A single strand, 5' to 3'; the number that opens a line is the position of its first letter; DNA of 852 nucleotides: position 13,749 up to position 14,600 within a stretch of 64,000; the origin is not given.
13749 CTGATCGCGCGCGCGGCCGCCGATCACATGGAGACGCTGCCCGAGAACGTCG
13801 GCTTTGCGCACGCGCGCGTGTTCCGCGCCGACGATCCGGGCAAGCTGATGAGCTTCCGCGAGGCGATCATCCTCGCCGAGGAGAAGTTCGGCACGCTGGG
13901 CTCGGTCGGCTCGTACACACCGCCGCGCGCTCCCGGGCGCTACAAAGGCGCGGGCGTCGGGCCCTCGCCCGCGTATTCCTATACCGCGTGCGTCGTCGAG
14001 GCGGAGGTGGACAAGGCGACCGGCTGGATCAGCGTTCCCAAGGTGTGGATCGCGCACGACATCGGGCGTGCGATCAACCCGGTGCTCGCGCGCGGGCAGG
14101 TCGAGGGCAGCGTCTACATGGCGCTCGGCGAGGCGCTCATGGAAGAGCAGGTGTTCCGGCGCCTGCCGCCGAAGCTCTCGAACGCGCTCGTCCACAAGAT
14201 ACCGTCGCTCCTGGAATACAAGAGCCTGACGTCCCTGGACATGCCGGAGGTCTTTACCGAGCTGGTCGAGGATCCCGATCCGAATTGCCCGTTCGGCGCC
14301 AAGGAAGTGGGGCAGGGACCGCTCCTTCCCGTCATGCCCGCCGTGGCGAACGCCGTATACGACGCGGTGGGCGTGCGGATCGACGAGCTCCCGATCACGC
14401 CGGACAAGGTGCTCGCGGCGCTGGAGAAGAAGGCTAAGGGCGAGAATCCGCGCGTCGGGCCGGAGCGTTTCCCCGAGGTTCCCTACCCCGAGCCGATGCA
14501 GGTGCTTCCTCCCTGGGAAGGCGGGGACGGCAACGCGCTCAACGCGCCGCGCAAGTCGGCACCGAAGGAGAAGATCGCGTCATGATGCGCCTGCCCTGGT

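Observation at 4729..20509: Hybrid supercluster: O2-dependent box ring-cleavage genes interleaved with an anaerobic-type 4-hydroxybenzoyl-CoA reductase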

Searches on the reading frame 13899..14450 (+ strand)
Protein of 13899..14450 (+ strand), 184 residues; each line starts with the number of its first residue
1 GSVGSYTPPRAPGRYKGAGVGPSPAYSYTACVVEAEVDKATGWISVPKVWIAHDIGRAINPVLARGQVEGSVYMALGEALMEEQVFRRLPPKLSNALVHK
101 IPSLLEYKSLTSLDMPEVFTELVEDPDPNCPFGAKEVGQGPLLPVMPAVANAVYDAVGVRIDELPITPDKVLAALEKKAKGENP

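Call 80: search_solved_structures(query=window:13899-14450:+, show_alignments=5, max_evalue=0.001)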
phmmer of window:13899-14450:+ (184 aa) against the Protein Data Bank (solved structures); distinct sequences matched with E-value up to 0.001: 38.
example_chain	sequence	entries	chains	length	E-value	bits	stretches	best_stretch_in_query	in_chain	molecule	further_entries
1rm6_A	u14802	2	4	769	1.4e-36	129.4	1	4-178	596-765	4-hydroxybenzoyl-CoA reductase alpha subunit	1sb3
3hrd_B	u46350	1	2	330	5.2e-31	111.2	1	4-178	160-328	Nicotinate dehydrogenase medium molybdopterin subunit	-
5y6q_C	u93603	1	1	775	5e-17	65.6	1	24-172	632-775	Aldehyde oxidase large subunit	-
5g5g_C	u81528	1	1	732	1.5e-16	64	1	29-175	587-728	PUTATIVE XANTHINE DEHYDROGENASE YAGS FAD-BINDING SUBUNIT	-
5g5h_C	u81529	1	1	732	1.5e-16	64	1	29-175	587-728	Aldehyde oxidoreductase molybdenum-binding subunit PaoC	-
8uem_A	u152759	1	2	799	8.7e-16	61.6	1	25-179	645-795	Carbon monoxide dehydrogenase (Large chain), CoxL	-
7dqx_A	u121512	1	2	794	1.6e-15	60.7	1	25-176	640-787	6-hydroxypseudooxynicotine dehydrogenase complex subunit gamma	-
1dgj_A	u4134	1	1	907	2e-15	60.4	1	4-175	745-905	ALDEHYDE OXIDOREDUCTASE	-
1t3q_B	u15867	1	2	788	3e-15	59.8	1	35-178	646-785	quinoline 2-oxidoreductase large subunit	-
1sij_A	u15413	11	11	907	2e-13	53.9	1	19-176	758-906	Aldehyde oxidoreductase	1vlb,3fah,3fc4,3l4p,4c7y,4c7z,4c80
1jro_B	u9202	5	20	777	3.7e-11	46.5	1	4-180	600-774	xanthine dehydrogenase, chain B | XANTHINE DEHYDROGENASE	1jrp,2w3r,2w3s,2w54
2w55_B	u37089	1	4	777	3.8e-11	46.4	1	4-180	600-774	XANTHINE DEHYDROGENASE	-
8gy3_C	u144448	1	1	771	6.6e-11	45.6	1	27-176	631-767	Large subunit of aldehyde dehydrogenase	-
1ffu_B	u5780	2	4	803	1.7e-10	44.3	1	27-175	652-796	CUTL, MOLYBDOPROTEIN OF CARBON MONOXIDE DEHYDROGENASE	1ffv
1n5w_B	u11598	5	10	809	4.2e-09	39.8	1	22-157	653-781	Carbon monoxide dehydrogenase large chain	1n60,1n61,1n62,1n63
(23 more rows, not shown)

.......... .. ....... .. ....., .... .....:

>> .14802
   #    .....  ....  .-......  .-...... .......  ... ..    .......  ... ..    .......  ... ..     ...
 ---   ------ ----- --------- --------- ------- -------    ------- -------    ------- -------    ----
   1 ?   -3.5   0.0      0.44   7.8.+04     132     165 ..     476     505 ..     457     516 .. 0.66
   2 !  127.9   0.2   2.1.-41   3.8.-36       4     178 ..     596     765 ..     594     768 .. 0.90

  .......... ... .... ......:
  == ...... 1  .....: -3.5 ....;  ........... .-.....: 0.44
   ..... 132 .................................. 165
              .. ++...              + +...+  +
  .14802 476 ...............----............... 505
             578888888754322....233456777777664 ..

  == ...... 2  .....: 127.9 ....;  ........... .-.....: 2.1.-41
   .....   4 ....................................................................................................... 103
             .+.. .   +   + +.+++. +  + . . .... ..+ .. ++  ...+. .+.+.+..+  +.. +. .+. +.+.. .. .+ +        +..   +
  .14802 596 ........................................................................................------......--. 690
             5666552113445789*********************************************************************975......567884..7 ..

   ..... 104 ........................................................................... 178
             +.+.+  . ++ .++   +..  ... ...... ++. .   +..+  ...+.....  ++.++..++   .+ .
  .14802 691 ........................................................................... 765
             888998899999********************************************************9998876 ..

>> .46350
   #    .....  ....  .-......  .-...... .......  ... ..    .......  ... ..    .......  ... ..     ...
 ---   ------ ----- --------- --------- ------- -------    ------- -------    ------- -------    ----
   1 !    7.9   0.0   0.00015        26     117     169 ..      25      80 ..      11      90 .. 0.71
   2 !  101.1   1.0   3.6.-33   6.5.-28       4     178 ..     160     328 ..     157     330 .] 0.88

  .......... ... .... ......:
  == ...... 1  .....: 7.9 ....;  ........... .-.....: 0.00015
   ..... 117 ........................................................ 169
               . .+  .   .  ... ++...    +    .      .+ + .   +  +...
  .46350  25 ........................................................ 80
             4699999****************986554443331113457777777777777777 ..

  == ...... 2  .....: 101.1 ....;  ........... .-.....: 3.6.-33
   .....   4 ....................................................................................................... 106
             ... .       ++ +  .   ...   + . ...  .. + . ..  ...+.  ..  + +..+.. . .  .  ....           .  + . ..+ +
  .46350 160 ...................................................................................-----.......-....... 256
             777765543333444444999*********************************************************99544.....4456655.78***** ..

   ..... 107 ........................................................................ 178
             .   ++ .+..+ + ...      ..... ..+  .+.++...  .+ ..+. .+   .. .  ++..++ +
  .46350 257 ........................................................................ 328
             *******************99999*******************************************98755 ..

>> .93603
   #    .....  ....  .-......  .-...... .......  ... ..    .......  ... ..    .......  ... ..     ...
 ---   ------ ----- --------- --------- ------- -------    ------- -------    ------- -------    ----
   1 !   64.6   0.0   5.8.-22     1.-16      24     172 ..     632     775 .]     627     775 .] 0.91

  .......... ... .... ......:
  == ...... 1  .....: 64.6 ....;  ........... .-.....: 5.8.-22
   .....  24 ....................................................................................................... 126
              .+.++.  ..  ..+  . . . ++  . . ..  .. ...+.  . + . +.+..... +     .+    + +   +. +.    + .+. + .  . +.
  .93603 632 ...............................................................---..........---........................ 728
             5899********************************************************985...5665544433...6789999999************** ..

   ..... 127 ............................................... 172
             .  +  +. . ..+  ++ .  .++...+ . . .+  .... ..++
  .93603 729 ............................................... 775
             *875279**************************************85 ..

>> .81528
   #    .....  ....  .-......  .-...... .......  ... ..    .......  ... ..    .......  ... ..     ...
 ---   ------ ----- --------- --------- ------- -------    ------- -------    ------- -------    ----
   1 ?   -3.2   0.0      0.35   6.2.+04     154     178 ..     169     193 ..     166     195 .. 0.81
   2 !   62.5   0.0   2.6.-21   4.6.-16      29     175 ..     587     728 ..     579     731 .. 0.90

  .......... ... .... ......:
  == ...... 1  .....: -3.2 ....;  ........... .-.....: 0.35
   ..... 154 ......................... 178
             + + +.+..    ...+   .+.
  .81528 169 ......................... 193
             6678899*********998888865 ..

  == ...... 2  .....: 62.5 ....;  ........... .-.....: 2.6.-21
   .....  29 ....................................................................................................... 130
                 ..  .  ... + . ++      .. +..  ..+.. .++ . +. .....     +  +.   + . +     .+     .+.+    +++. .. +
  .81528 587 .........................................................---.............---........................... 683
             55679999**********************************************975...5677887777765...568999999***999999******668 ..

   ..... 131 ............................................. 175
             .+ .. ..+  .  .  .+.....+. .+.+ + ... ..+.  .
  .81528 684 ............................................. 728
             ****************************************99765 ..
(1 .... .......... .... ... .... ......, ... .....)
